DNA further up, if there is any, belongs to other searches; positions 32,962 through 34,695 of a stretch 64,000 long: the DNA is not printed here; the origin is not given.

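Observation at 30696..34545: NuoE/NuoF (HydBC-type) flavoprotein core coupled to a Fe-S::FrhB fusion instead of a hydrogenase or formate dehydrogenase subunit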

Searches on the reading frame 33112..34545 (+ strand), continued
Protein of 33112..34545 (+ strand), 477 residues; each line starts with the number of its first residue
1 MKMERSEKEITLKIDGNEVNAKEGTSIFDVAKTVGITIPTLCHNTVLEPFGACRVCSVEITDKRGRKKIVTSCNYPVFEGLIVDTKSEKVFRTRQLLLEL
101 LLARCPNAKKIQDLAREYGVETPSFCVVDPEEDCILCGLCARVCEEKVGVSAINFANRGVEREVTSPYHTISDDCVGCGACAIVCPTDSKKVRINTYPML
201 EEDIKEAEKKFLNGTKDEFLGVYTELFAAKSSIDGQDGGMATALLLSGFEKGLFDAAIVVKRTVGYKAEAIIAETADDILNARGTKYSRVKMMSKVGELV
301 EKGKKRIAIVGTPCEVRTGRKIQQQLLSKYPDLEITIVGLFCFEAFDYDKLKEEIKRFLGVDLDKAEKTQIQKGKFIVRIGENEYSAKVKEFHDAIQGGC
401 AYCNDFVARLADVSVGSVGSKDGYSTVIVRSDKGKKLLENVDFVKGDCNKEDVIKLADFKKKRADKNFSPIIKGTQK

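Call 8: find_homologous_proteins(query=window:33112-34545:+, max_evalue=1e-10)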
Query window:33112-34545:+ (477 aa): 1771 proteins with E <= 1e-10 among 8000 candidates; the best 120 are listed.
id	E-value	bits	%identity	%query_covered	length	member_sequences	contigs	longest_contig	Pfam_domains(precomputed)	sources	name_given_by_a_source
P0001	0.0e+0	1060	100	100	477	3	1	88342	PF14697.12,PF13510.12,PF00111.33,PF04432.19,PF04422.19,PF12837.13,PF00037.33,PF12838.13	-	-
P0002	1.6e-296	1001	94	100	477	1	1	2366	PF14697.12,PF13510.12,PF00111.33,PF04432.19,PF04422.19,PF12837.13,PF00037.33,PF12838.13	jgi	-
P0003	7.1e-295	996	94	100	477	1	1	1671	PF14697.12,PF13510.12,PF00111.33,PF04432.19,PF04422.19,PF12837.13,PF00037.33,PF12838.13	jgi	-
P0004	6.9e-292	986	93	100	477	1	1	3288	PF14697.12,PF13510.12,PF00111.33,PF04432.19,PF04422.19,PF12837.13,PF00037.33,PF12838.13,PF13183.12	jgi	jgi:coenzyme F420-reducing hydrogenase beta subunit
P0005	1.6e-291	985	93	100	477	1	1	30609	PF14697.12,PF13510.12,PF00111.33,PF04432.19,PF04422.19,PF00037.33,PF12838.13,PF13183.12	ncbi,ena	-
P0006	2.4e-291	984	92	100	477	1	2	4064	PF14697.12,PF13510.12,PF00111.33,PF04432.19,PF04422.19,PF12837.13,PF00037.33,PF12838.13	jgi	jgi:coenzyme F420-reducing hydrogenase beta subunit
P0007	4.3e-291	983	93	100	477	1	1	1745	PF14697.12,PF13510.12,PF00111.33,PF04432.19,PF04422.19,PF00037.33,PF12838.13,PF13183.12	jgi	-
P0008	7.8e-291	983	92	100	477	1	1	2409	PF14697.12,PF13510.12,PF00111.33,PF04432.19,PF04422.19,PF12837.13,PF00037.33,PF12838.13,PF13183.12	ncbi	-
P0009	9.6e-291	982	92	100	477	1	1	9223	PF14697.12,PF13510.12,PF00111.33,PF04432.19,PF04422.19,PF12837.13,PF00037.33,PF12838.13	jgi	jgi:coenzyme F420-reducing hydrogenase beta subunit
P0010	4.5e-290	980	92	100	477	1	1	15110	PF14697.12,PF13510.12,PF00111.33,PF04432.19,PF04422.19,PF12837.13,PF00037.33,PF12838.13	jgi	jgi:coenzyme F420-reducing hydrogenase beta subunit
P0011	6.3e-290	980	93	100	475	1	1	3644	PF14697.12,PF13510.12,PF04432.19,PF04422.19,PF12837.13,PF00037.33,PF12838.13,PF13183.12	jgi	-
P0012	1.1e-288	975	92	100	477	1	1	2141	PF14697.12,PF13510.12,PF00111.33,PF04432.19,PF04422.19,PF12837.13,PF00037.33,PF12838.13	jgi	-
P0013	1.2e-288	975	93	100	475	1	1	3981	PF14697.12,PF13510.12,PF04432.19,PF04422.19,PF12837.13,PF00037.33,PF12838.13,PF13183.12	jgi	-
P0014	1.3e-288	975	92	100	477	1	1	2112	PF14697.12,PF13510.12,PF00111.33,PF04432.19,PF04422.19,PF12837.13,PF00037.33,PF12838.13,PF13183.12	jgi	jgi:coenzyme F420-reducing hydrogenase beta subunit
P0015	1.4e-288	975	92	100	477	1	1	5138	PF14697.12,PF13510.12,PF00111.33,PF04432.19,PF04422.19,PF12837.13,PF00037.33,PF12838.13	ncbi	-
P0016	2.5e-288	974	92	100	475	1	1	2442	PF14697.12,PF13510.12,PF00111.33,PF04432.19,PF04422.19,PF12837.13,PF00037.33,PF12838.13,PF13183.12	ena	-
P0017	5.3e-288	973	91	100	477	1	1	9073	PF14697.12,PF13510.12,PF00111.33,PF04432.19,PF04422.19,PF00037.33,PF12838.13,PF13183.12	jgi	jgi:coenzyme F420-reducing hydrogenase beta subunit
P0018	6.5e-288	973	92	100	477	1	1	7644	PF14697.12,PF13510.12,PF00111.33,PF04432.19,PF04422.19,PF12837.13,PF00037.33,PF12838.13,PF13183.12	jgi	-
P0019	7.1e-288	973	93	100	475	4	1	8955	PF14697.12,PF13510.12,PF04432.19,PF04422.19,PF12837.13,PF00037.33,PF12838.13,PF13183.12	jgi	-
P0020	2.7e-287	971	91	100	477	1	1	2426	PF14697.12,PF13510.12,PF00111.33,PF04432.19,PF04422.19,PF12837.13,PF00037.33,PF12838.13,PF13237.12,PF13183.12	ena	-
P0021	9.6e-287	969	92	100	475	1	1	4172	PF14697.12,PF13510.12,PF04432.19,PF04422.19,PF12837.13,PF00037.33,PF12838.13,PF13183.12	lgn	-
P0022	2.0e-286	968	91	100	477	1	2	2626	PF14697.12,PF13510.12,PF00111.33,PF04432.19,PF04422.19,PF00037.33,PF12838.13,PF13183.12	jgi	-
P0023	4.7e-286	967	90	100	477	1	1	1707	PF14697.12,PF13510.12,PF00111.33,PF04432.19,PF04422.19,PF00037.33,PF12838.13,PF13237.12,PF13183.12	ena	-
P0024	9.9e-286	966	92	100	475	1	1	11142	PF14697.12,PF13510.12,PF04432.19,PF04422.19,PF12837.13,PF00037.33,PF12838.13,PF13183.12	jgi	-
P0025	4.5e-282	954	90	100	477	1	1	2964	PF14697.12,PF13510.12,PF04432.19,PF04422.19,PF12837.13,PF00037.33,PF12838.13,PF13183.12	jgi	-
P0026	3.8e-280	947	91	100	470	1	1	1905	PF14697.12,PF13510.12,PF04432.19,PF04422.19,PF12837.13,PF00037.33,PF12838.13,PF13183.12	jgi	-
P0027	4.2e-277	937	89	100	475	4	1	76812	PF14697.12,PF13510.12,PF04432.19,PF04422.19,PF12837.13,PF00037.33,PF12838.13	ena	-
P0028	4.2e-275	931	87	99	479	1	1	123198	PF14697.12,PF13510.12,PF00111.33,PF04432.19,PF04422.19,PF12837.13,PF00037.33,PF12838.13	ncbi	-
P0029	2.6e-274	928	88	100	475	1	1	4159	PF14697.12,PF13510.12,PF04432.19,PF04422.19,PF00037.33,PF12838.13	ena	-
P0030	1.5e-272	922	87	100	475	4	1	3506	PF14697.12,PF13510.12,PF04432.19,PF04422.19,PF00037.33,PF12838.13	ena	-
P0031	9.5e-272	920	87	99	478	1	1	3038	PF14697.12,PF13510.12,PF04432.19,PF04422.19,PF12837.13,PF00037.33,PF12838.13,PF13183.12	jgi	-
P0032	6.9e-271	917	85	99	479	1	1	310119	PF14697.12,PF13510.12,PF00111.33,PF04432.19,PF04422.19,PF12837.13,PF00037.33,PF12838.13,PF13183.12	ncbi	-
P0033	3.0e-270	915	87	100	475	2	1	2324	PF14697.12,PF13510.12,PF00111.33,PF04432.19,PF04422.19,PF00037.33,PF12838.13,PF13237.12,PF13183.12,PF12800.13,PF13187.12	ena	-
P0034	3.9e-270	914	86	100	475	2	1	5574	PF14697.12,PF13510.12,PF00111.33,PF04432.19,PF04422.19,PF00037.33,PF12838.13,PF12800.13,PF13187.12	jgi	-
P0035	2.7e-269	912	85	99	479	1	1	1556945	PF14697.12,PF13510.12,PF00111.33,PF04432.19,PF04422.19,PF12837.13,PF00037.33,PF12838.13,PF13183.12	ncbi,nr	ncbi:MAG: Coenzyme F420 hydrogenase/dehydrogenase, beta subunit C-terminal domain [Candidatus Bathya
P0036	5.3e-269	911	85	100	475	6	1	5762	PF14697.12,PF13510.12,PF04432.19,PF04422.19,PF00037.33,PF12838.13,PF13183.12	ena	-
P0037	8.3e-269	910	86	100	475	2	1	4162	PF14697.12,PF13510.12,PF00111.33,PF04432.19,PF04422.19,PF00037.33,PF12838.13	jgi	jgi:coenzyme F420-reducing hydrogenase beta subunit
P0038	1.6e-268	909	85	100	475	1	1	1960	PF14697.12,PF13510.12,PF00111.33,PF04432.19,PF04422.19,PF12837.13,PF00037.33,PF12838.13,PF13183.12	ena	-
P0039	1.9e-268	909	86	100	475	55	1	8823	PF14697.12,PF13510.12,PF00111.33,PF04432.19,PF04422.19,PF12837.13,PF00037.33,PF12838.13,PF13183.12,PF12800.13,PF13187.12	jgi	-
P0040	1.5e-267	906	85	100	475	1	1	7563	PF14697.12,PF13510.12,PF00111.33,PF04432.19,PF04422.19,PF12837.13,PF00037.33,PF12838.13,PF13183.12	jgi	-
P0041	2.9e-267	905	86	100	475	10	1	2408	PF14697.12,PF13510.12,PF04432.19,PF04422.19,PF00037.33,PF12838.13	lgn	-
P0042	8.9e-267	903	85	100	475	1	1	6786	PF14697.12,PF13510.12,PF00111.33,PF04432.19,PF04422.19,PF00037.33,PF12838.13,PF13183.12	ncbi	-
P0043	1.9e-266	902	85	100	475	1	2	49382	PF14697.12,PF13510.12,PF00111.33,PF04432.19,PF04422.19,PF00037.33,PF12838.13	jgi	jgi:coenzyme F420-reducing hydrogenase beta subunit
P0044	2.6e-266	902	84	100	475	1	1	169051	PF14697.12,PF13510.12,PF00111.33,PF04432.19,PF04422.19,PF12837.13,PF00037.33,PF12838.13,PF13183.12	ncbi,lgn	-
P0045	5.2e-266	901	84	100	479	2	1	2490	PF14697.12,PF13510.12,PF04432.19,PF04422.19,PF00037.33,PF12838.13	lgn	-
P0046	3.6e-265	898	85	100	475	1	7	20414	PF14697.12,PF13510.12,PF00111.33,PF04432.19,PF04422.19,PF00037.33,PF12838.13,PF13183.12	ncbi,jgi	jgi:coenzyme F420-reducing hydrogenase beta subunit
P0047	1.4e-264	896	84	99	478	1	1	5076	PF14697.12,PF13510.12,PF00111.33,PF04432.19,PF04422.19,PF12837.13,PF00037.33,PF12838.13,PF13183.12,PF13187.12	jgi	jgi:coenzyme F420-reducing hydrogenase beta subunit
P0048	2.2e-264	895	85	99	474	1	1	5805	PF14697.12,PF13510.12,PF04432.19,PF04422.19,PF00037.33,PF12838.13,PF13183.12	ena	-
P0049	6.1e-264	894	84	100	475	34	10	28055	PF14697.12,PF00111.33,PF04432.19,PF12837.13,PF12838.13,PF12800.13,PF13510.12,PF04422.19,PF00037.33,PF13237.12,PF13183.12,PF13187.12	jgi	jgi:coenzyme F420-reducing hydrogenase beta subunit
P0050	8.0e-264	893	85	99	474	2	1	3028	PF14697.12,PF13510.12,PF04432.19,PF04422.19,PF00037.33,PF12838.13,PF13183.12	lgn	-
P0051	2.5e-263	892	84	100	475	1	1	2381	PF14697.12,PF13510.12,PF00111.33,PF04432.19,PF04422.19,PF12837.13,PF00037.33,PF12838.13,PF13183.12,PF12800.13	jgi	jgi:coenzyme F420-reducing hydrogenase beta subunit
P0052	5.1e-263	891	84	100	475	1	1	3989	PF14697.12,PF13510.12,PF00111.33,PF04432.19,PF04422.19,PF00037.33,PF12838.13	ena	-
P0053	8.6e-263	890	83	100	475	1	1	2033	PF14697.12,PF13510.12,PF00111.33,PF04432.19,PF04422.19,PF12837.13,PF00037.33,PF12838.13,PF13183.12,PF12800.13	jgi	jgi:coenzyme F420-reducing hydrogenase beta subunit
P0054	1.6e-262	889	83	99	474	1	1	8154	PF14697.12,PF13510.12,PF04432.19,PF04422.19,PF00037.33,PF12838.13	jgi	jgi:coenzyme F420-reducing hydrogenase beta subunit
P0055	2.6e-262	889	83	100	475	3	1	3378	PF14697.12,PF13510.12,PF00111.33,PF04432.19,PF04422.19,PF12837.13,PF00037.33,PF12838.13,PF13183.12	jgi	jgi:coenzyme F420-reducing hydrogenase beta subunit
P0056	2.6e-261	885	83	99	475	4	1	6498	PF14697.12,PF13510.12,PF00111.33,PF04432.19,PF04422.19,PF12837.13,PF00037.33,PF12838.13,PF13187.12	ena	-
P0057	1.1e-260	883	81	100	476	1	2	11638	PF14697.12,PF13510.12,PF00111.33,PF04432.19,PF04422.19,PF12837.13,PF00037.33,PF12838.13,PF13183.12,PF13187.12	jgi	jgi:coenzyme F420-reducing hydrogenase beta subunit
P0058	1.4e-260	883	83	100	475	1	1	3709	PF14697.12,PF13510.12,PF00111.33,PF04432.19,PF04422.19,PF12837.13,PF00037.33,PF12838.13,PF13183.12,PF13187.12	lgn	-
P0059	1.4e-260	883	83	100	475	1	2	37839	PF14697.12,PF13510.12,PF00111.33,PF04432.19,PF04422.19,PF00037.33,PF12838.13,PF12800.13,PF13187.12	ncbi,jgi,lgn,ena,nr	ncbi:MAG TPA: 2Fe-2S iron-sulfur cluster binding domain-containing protein [Candidatus Bathyarchaeot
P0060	1.8e-260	882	82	99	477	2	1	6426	PF14697.12,PF13510.12,PF04432.19,PF04422.19,PF00037.33,PF12838.13,PF13183.12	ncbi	-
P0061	2.7e-260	882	83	100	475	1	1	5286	PF14697.12,PF13510.12,PF00111.33,PF04432.19,PF04422.19,PF00037.33,PF12838.13,PF13237.12,PF13183.12,PF12800.13,PF13187.12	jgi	jgi:coenzyme F420-reducing hydrogenase beta subunit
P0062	3.0e-259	878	83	100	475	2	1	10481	PF14697.12,PF13510.12,PF00111.33,PF04432.19,PF04422.19,PF00037.33,PF12838.13,PF13183.12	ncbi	-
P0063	3.7e-258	875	82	100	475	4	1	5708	PF14697.12,PF13510.12,PF00111.33,PF04432.19,PF04422.19,PF00037.33,PF12838.13,PF13237.12,PF13183.12,PF13187.12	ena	-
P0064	3.9e-255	865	81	99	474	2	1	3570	PF14697.12,PF13510.12,PF00111.33,PF04432.19,PF04422.19,PF00037.33,PF12838.13,PF13183.12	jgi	jgi:coenzyme F420-reducing hydrogenase beta subunit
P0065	6.4e-255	864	80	99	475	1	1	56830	PF14697.12,PF13510.12,PF04432.19,PF04422.19,PF00037.33,PF12838.13,PF13183.12,PF13187.12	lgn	-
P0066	1.5e-253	860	82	96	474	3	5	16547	PF14697.12,PF13510.12,PF00111.33,PF04432.19,PF04422.19,PF00037.33,PF12838.13,PF13183.12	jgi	jgi:coenzyme F420-reducing hydrogenase beta subunit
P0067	2.1e-253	859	81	98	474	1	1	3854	PF14697.12,PF13510.12,PF04432.19,PF04422.19,PF00037.33,PF12838.13,PF13183.12,PF13187.12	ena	-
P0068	2.4e-252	856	80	100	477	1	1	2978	PF14697.12,PF13510.12,PF00111.33,PF04432.19,PF04422.19,PF12837.13,PF00037.33,PF12838.13,PF13183.12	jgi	jgi:coenzyme F420-reducing hydrogenase beta subunit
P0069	4.2e-252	855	79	100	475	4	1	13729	PF14697.12,PF13510.12,PF00111.33,PF04432.19,PF04422.19,PF00037.33,PF12838.13,PF13183.12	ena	-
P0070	1.9e-250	849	80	99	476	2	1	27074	PF14697.12,PF13510.12,PF00111.33,PF04432.19,PF04422.19,PF12837.13,PF00037.33,PF12838.13,PF13183.12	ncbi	ncbi:MAG: Coenzyme F420 hydrogenase/dehydrogenase, beta subunit C-terminal domain [Candidatus Bathya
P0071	2.6e-250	849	80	99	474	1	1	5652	PF14697.12,PF13510.12,PF04432.19,PF04422.19,PF00037.33,PF12838.13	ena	-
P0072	3.6e-250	848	79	99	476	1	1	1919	PF14697.12,PF13510.12,PF04432.19,PF04422.19,PF12837.13,PF00037.33,PF12838.13,PF13183.12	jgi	jgi:coenzyme F420-reducing hydrogenase beta subunit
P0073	4.4e-250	848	78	99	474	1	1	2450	PF14697.12,PF13510.12,PF00111.33,PF04432.19,PF04422.19,PF00037.33,PF12838.13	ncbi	-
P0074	1.6e-249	846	79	99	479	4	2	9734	PF14697.12,PF13510.12,PF00111.33,PF04432.19,PF04422.19,PF12837.13,PF00037.33,PF12838.13,PF13237.12,PF13187.12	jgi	jgi:coenzyme F420-reducing hydrogenase beta subunit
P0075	2.2e-249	846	78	99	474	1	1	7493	PF14697.12,PF13510.12,PF00111.33,PF04432.19,PF04422.19,PF00037.33,PF12838.13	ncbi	-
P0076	3.0e-249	845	79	99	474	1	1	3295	PF14697.12,PF13510.12,PF00111.33,PF04432.19,PF04422.19,PF00037.33,PF12838.13,PF13183.12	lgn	-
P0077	9.8e-249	844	78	100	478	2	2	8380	PF14697.12,PF13510.12,PF00111.33,PF04432.19,PF04422.19,PF00037.33,PF12838.13,PF13187.12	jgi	jgi:coenzyme F420-reducing hydrogenase beta subunit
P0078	4.8e-248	841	78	99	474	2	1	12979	PF14697.12,PF13510.12,PF00111.33,PF04432.19,PF04422.19,PF00037.33,PF12838.13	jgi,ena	-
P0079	7.1e-248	841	80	100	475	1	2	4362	PF14697.12,PF13510.12,PF04432.19,PF04422.19,PF12837.13,PF00037.33,PF12838.13,PF13534.12,PF13187.12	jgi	jgi:coenzyme F420-reducing hydrogenase beta subunit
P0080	9.0e-248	841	78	99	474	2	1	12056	PF14697.12,PF13510.12,PF00111.33,PF04432.19,PF04422.19,PF00037.33,PF12838.13,PF13237.12,PF13183.12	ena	-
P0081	3.4e-247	839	79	99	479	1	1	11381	PF14697.12,PF13510.12,PF00111.33,PF04432.19,PF04422.19,PF12837.13,PF00037.33,PF12838.13,PF13237.12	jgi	jgi:coenzyme F420-reducing hydrogenase beta subunit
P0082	4.0e-246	835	77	100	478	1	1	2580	PF14697.12,PF13510.12,PF04432.19,PF04422.19,PF00037.33,PF12838.13,PF13183.12,PF13187.12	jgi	jgi:coenzyme F420-reducing hydrogenase beta subunit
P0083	4.8e-246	835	77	100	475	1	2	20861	PF14697.12,PF13510.12,PF00111.33,PF04432.19,PF04422.19,PF00037.33,PF12838.13,PF13237.12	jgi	-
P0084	1.5e-245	833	76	99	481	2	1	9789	PF14697.12,PF13510.12,PF00111.33,PF04432.19,PF04422.19,PF12837.13,PF00037.33,PF12838.13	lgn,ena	-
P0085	4.8e-245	832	77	100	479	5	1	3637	PF14697.12,PF13510.12,PF00111.33,PF04432.19,PF04422.19,PF12837.13,PF00037.33,PF12838.13,PF13237.12,PF13187.12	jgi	jgi:coenzyme F420-reducing hydrogenase beta subunit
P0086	1.2e-244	830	77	100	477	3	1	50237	PF14697.12,PF13510.12,PF00111.33,PF04432.19,PF04422.19,PF00037.33,PF12838.13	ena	-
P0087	3.0e-244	829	78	99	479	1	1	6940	PF14697.12,PF13510.12,PF00111.33,PF04432.19,PF04422.19,PF12837.13,PF00037.33,PF12838.13,PF13237.12,PF13183.12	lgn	-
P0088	2.5e-243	826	76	99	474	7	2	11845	PF14697.12,PF13510.12,PF04432.19,PF04422.19,PF00037.33,PF12838.13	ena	-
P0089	3.8e-243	825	79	100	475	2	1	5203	PF14697.12,PF13510.12,PF04432.19,PF04422.19,PF12837.13,PF00037.33,PF12838.13,PF13187.12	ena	-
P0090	4.5e-243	825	77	99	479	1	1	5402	PF14697.12,PF13510.12,PF00111.33,PF04432.19,PF04422.19,PF12837.13,PF00037.33,PF12838.13,PF13187.12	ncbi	-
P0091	6.4e-243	825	76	99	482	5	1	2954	PF14697.12,PF13510.12,PF00111.33,PF04432.19,PF04422.19,PF12837.13,PF00037.33,PF12838.13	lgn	-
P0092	1.1e-242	824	76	99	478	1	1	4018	PF14697.12,PF13510.12,PF00111.33,PF04432.19,PF04422.19,PF12837.13,PF00037.33,PF12838.13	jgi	jgi:coenzyme F420-reducing hydrogenase beta subunit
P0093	2.5e-242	823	75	99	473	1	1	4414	PF14697.12,PF13510.12,PF00111.33,PF04432.19,PF04422.19,PF00037.33,PF12838.13,PF13237.12,PF13187.12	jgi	jgi:coenzyme F420-reducing hydrogenase beta subunit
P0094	4.5e-242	822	76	100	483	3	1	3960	PF14697.12,PF13510.12,PF00111.33,PF04432.19,PF04422.19,PF00037.33,PF12838.13,PF13237.12,PF13187.12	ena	-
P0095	4.6e-242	822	77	99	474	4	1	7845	PF14697.12,PF13510.12,PF00111.33,PF04432.19,PF04422.19,PF00037.33,PF12838.13,PF13183.12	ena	-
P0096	8.3e-242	821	76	99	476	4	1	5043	PF14697.12,PF13510.12,PF00111.33,PF04432.19,PF04422.19,PF12837.13,PF00037.33,PF12838.13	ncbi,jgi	jgi:coenzyme F420-reducing hydrogenase beta subunit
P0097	9.6e-242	821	76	99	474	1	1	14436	PF14697.12,PF13510.12,PF00111.33,PF04432.19,PF04422.19,PF12837.13,PF00037.33,PF13484.12,PF12838.13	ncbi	-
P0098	2.2e-241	820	77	99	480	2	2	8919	PF14697.12,PF13510.12,PF00111.33,PF04432.19,PF04422.19,PF12837.13,PF00037.33,PF12838.13,PF13187.12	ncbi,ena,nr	ncbi:MAG: Coenzyme F420 hydrogenase/dehydrogenase, beta subunit C-terminal domain [Candidatus Lokiar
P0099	4.6e-241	818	76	99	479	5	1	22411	PF14697.12,PF13510.12,PF00111.33,PF04432.19,PF04422.19,PF00037.33,PF12838.13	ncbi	-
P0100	8.8e-240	814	75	100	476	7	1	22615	PF14697.12,PF13510.12,PF00111.33,PF04432.19,PF04422.19,PF12837.13,PF00037.33,PF12838.13,PF13237.12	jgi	-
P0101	9.9e-240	814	76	99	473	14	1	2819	PF14697.12,PF13510.12,PF04432.19,PF04422.19,PF12837.13,PF00037.33,PF12838.13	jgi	-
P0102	3.1e-239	812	75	99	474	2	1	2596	PF14697.12,PF13510.12,PF00111.33,PF04432.19,PF04422.19,PF12837.13,PF00037.33,PF12838.13,PF13183.12,PF13187.12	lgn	-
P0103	2.1e-238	810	75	100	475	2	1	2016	PF14697.12,PF13510.12,PF00111.33,PF04432.19,PF04422.19,PF12837.13,PF00037.33,PF12838.13,PF13237.12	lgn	-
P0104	2.1e-238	810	74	99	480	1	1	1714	PF14697.12,PF00111.33,PF04432.19,PF12837.13,PF12838.13,PF13534.12,PF12800.13,PF13510.12,PF12797.13,PF04422.19,PF00037.33,PF13237.12,PF13187.12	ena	-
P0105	1.6e-237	807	75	98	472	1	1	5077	PF14697.12,PF13510.12,PF00111.33,PF04432.19,PF04422.19,PF12837.13,PF00037.33,PF12838.13,PF13237.12,PF13183.12,PF13187.12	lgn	-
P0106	7.9e-237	805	75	99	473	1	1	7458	PF14697.12,PF13510.12,PF04432.19,PF04422.19,PF00037.33,PF12838.13,PF13534.12,PF13183.12,PF13187.12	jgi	jgi:coenzyme F420-reducing hydrogenase beta subunit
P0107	1.3e-235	800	75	98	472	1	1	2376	PF14697.12,PF13510.12,PF04432.19,PF04422.19,PF00037.33,PF12838.13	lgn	-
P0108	1.8e-234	797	75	99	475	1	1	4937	PF14697.12,PF13510.12,PF00111.33,PF04432.19,PF04422.19,PF12837.13,PF00037.33,PF12838.13,PF13183.12,PF13187.12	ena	-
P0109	2.3e-234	796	73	99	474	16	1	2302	PF14697.12,PF13510.12,PF00111.33,PF04432.19,PF04422.19,PF12837.13,PF00037.33,PF12838.13,PF13237.12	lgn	-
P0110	3.3e-234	796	75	99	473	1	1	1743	PF14697.12,PF13510.12,PF00111.33,PF04432.19,PF04422.19,PF12837.13,PF00037.33,PF12838.13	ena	-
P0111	3.5e-234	796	75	99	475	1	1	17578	PF14697.12,PF13510.12,PF00111.33,PF04432.19,PF04422.19,PF12837.13,PF00037.33,PF12838.13,PF13183.12,PF13187.12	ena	-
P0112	1.5e-233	794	74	99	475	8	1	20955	PF14697.12,PF13510.12,PF00111.33,PF04432.19,PF04422.19,PF12837.13,PF00037.33,PF12838.13,PF13183.12,PF13187.12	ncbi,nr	ncbi:MAG TPA: Coenzyme F420 hydrogenase/dehydrogenase, beta subunit C-terminal domain [Candidatus Gl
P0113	1.0e-232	791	74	99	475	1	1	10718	PF14697.12,PF13510.12,PF00111.33,PF04432.19,PF04422.19,PF12837.13,PF00037.33,PF12838.13,PF13183.12,PF13187.12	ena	-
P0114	2.3e-230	783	75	99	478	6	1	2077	PF14697.12,PF13510.12,PF04432.19,PF04422.19,PF12837.13,PF00037.33,PF12838.13,PF13237.12,PF13183.12,PF12800.13,PF13187.12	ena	-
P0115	4.9e-230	782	73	100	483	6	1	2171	PF14697.12,PF13510.12,PF00111.33,PF04432.19,PF04422.19,PF12837.13,PF00037.33,PF12838.13,PF13237.12,PF13187.12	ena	-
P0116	1.3e-229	781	72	98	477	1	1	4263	PF14697.12,PF13510.12,PF00111.33,PF04432.19,PF04422.19,PF00037.33,PF12838.13,PF13183.12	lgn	-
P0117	4.6e-228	776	74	99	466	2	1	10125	PF14697.12,PF13510.12,PF04432.19,PF04422.19,PF00037.33,PF12838.13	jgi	jgi:coenzyme F420-reducing hydrogenase beta subunit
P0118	8.2e-228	775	72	98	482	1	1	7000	PF14697.12,PF13510.12,PF00111.33,PF04432.19,PF04422.19,PF12837.13,PF00037.33,PF12838.13,PF13237.12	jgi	jgi:coenzyme F420-reducing hydrogenase beta subunit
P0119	1.8e-227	774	71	98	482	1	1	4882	PF14697.12,PF13510.12,PF00111.33,PF04432.19,PF04422.19,PF12837.13,PF00037.33,PF12838.13,PF13237.12,PF13183.12,PF13187.12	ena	-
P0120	3.7e-227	773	72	98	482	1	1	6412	PF14697.12,PF13510.12,PF00111.33,PF04432.19,PF04422.19,PF12837.13,PF00037.33,PF12838.13,PF13237.12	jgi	jgi:coenzyme F420-reducing hydrogenase beta subunit/ferredoxin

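Call 24: find_encoding_contigs(protein=window:33112-34545:+, flank=10000, max_places=3)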
Protein window:33112-34545:+ (477 aa): no gene with exactly this product is on record in the collection.
